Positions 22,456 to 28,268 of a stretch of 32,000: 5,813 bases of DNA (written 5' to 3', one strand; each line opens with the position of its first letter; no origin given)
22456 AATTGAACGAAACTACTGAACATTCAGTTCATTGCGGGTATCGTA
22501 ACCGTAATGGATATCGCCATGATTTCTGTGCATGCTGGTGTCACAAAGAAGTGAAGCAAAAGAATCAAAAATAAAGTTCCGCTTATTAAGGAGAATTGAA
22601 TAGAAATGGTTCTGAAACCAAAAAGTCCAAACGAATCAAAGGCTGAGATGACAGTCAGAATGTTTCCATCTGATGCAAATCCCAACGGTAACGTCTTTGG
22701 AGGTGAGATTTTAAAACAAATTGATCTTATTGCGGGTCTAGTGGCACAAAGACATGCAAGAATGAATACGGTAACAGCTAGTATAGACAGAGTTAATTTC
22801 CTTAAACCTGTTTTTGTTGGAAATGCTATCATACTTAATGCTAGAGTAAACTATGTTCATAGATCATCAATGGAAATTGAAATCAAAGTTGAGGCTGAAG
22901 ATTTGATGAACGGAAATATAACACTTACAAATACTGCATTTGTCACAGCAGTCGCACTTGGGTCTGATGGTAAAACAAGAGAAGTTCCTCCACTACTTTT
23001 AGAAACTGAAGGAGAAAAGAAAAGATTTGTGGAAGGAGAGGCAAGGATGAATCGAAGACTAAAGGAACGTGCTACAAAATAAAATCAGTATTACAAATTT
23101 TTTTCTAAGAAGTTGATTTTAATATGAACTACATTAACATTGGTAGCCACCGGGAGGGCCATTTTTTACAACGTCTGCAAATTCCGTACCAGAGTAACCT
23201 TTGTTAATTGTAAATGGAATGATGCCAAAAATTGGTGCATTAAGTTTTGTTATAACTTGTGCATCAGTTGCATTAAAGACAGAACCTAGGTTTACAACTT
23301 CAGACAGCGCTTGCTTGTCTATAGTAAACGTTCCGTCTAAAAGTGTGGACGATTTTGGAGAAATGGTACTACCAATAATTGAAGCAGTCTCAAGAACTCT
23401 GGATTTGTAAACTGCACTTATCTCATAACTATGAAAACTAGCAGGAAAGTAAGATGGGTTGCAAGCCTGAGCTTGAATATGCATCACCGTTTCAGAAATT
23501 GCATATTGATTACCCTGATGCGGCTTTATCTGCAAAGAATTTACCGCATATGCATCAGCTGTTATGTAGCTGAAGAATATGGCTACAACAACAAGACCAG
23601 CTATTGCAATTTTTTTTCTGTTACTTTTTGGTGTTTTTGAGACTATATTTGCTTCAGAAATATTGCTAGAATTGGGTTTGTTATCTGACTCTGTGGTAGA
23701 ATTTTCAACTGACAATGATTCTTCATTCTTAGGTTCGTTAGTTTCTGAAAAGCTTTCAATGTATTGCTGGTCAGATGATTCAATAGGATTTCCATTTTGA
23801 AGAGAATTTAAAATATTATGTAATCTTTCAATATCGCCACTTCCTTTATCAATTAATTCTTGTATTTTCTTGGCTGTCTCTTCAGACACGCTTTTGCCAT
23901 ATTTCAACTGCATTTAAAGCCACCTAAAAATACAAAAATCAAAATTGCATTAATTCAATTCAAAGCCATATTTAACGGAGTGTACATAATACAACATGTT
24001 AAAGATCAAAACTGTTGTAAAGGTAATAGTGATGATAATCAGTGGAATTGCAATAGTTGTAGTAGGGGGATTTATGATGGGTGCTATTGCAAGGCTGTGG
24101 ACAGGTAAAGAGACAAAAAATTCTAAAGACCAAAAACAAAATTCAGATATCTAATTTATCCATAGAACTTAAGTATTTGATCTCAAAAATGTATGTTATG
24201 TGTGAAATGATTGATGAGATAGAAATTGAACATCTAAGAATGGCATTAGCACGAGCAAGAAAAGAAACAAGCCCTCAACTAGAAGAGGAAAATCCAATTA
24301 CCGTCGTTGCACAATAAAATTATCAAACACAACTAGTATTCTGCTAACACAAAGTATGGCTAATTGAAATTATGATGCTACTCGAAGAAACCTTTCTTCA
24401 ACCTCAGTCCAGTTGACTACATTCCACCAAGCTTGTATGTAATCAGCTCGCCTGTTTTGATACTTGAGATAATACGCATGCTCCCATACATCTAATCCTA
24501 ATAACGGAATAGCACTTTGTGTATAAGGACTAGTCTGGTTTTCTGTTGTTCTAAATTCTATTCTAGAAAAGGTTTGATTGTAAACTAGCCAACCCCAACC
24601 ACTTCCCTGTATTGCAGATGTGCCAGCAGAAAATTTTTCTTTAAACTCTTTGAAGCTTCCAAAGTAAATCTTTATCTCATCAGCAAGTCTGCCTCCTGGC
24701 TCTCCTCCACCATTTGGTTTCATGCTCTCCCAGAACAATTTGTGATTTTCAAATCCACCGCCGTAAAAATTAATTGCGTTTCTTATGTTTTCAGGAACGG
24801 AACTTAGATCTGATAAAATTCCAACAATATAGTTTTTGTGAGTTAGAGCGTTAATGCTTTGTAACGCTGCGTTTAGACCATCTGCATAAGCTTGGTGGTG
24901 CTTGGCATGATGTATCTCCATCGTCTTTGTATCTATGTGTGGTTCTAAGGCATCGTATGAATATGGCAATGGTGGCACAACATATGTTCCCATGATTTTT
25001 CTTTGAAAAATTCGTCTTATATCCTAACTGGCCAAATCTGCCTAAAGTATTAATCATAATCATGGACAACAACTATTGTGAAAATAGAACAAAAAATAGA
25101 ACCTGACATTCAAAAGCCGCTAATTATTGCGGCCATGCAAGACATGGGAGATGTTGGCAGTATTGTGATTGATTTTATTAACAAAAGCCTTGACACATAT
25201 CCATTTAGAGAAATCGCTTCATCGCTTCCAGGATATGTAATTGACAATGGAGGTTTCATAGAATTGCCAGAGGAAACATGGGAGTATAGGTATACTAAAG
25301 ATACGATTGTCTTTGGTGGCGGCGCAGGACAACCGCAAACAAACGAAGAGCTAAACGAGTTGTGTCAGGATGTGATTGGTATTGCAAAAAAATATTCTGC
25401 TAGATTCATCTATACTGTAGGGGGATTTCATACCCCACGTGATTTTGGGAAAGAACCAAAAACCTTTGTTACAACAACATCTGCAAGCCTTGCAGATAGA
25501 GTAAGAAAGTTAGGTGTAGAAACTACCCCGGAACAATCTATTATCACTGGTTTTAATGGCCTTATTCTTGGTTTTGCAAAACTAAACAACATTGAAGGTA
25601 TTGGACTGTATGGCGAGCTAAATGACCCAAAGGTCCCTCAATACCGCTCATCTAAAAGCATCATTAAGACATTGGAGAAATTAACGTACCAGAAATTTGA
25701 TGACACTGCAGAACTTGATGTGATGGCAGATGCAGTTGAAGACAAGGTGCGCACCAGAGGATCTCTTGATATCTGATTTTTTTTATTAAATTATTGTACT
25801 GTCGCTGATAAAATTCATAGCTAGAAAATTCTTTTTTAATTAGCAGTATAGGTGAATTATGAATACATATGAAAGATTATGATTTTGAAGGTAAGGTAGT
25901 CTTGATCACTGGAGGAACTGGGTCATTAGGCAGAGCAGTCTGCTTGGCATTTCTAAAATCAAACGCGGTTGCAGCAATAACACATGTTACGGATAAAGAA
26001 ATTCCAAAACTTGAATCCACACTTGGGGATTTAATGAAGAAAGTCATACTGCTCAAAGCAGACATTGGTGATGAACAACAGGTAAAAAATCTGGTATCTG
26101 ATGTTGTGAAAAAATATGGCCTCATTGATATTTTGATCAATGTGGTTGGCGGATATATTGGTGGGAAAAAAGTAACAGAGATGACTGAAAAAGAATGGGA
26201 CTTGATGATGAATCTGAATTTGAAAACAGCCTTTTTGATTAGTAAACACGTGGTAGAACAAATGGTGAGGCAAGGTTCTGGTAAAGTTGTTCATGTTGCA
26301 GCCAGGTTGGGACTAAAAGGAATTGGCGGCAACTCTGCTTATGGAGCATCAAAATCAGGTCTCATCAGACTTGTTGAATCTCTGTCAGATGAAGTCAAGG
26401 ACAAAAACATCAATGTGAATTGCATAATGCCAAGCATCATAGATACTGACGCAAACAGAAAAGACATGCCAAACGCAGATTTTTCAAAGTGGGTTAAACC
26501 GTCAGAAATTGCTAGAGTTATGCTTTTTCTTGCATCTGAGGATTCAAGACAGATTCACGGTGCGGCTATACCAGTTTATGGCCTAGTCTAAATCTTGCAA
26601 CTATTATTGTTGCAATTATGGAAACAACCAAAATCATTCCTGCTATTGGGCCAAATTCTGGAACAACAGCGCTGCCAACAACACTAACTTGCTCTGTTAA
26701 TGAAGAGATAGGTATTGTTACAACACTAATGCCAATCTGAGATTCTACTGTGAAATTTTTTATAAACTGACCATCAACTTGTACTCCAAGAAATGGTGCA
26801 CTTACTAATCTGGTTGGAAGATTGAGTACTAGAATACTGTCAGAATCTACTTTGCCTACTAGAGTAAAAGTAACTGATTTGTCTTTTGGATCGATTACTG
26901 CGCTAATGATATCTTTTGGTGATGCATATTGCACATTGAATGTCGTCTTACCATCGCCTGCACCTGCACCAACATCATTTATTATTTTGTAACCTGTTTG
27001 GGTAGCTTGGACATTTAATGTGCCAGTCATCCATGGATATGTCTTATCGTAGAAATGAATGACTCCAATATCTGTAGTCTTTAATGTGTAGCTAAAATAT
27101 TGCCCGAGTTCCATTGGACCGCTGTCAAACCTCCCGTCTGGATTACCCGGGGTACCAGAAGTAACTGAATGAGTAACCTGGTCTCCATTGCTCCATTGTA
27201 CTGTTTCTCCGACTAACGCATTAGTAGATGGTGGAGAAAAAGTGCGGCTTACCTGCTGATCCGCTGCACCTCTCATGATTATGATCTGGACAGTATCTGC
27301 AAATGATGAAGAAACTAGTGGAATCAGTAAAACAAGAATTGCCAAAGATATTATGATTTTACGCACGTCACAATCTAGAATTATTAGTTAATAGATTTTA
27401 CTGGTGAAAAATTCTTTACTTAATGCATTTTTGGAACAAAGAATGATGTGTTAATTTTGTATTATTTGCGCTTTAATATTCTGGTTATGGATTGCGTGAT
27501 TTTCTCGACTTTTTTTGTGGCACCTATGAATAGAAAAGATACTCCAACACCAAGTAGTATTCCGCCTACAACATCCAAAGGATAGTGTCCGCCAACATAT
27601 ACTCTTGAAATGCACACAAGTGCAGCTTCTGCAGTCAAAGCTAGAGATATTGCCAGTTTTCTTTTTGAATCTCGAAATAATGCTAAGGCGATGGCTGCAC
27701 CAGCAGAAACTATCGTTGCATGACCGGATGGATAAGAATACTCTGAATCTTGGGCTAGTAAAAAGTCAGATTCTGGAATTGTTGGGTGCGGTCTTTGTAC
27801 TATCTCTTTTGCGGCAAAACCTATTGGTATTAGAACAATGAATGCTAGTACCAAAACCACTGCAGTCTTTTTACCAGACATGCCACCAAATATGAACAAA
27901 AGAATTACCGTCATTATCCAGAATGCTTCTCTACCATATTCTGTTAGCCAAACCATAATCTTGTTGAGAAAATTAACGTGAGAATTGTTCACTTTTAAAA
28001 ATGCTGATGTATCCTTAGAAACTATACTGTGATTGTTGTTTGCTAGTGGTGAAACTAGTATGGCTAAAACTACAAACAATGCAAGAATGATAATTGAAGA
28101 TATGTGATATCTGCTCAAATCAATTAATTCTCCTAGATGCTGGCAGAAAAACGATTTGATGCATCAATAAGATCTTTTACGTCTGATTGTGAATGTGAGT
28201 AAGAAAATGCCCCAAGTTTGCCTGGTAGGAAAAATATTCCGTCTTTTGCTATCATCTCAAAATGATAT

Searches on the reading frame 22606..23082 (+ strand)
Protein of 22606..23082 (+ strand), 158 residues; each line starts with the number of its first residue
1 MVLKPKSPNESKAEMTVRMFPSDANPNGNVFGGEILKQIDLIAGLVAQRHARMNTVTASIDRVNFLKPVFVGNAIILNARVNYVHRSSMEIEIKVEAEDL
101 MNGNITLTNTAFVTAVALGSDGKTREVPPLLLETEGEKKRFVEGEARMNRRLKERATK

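Call 70: search_protein_families(library=pfam, proteins=[window:22606-23082:+], max_evalue=0.0001)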
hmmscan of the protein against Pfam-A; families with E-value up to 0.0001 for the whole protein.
window:22606-23082:+ (158 aa): 1 family
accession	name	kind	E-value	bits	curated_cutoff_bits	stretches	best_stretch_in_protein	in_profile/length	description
PF03061.28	4HBT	-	1.7e-17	63.9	20.6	1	27-100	1-75/79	Thioesterase superfamily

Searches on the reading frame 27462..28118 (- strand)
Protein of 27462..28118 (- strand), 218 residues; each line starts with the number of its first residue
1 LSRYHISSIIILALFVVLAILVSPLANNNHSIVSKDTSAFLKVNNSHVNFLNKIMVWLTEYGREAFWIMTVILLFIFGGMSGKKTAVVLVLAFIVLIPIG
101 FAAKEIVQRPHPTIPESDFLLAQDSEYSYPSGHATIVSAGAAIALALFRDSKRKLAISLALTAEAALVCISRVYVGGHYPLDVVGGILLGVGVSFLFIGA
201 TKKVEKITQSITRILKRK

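Call 70: search_protein_families(library=pfam, proteins=[window:27462-28118:-], max_evalue=0.0001)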
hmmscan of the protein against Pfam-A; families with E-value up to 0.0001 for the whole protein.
window:27462-28118:- (218 aa): 2 families
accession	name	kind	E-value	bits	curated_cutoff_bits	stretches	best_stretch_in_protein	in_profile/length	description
PF01569.27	PAP2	-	2.3e-19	69.9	27.2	1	88-200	4-124/130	PAP2 superfamily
PF14378.12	PAP2_3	-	2.4e-05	24.7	27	1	124-193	122-187/190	PAP2 superfamily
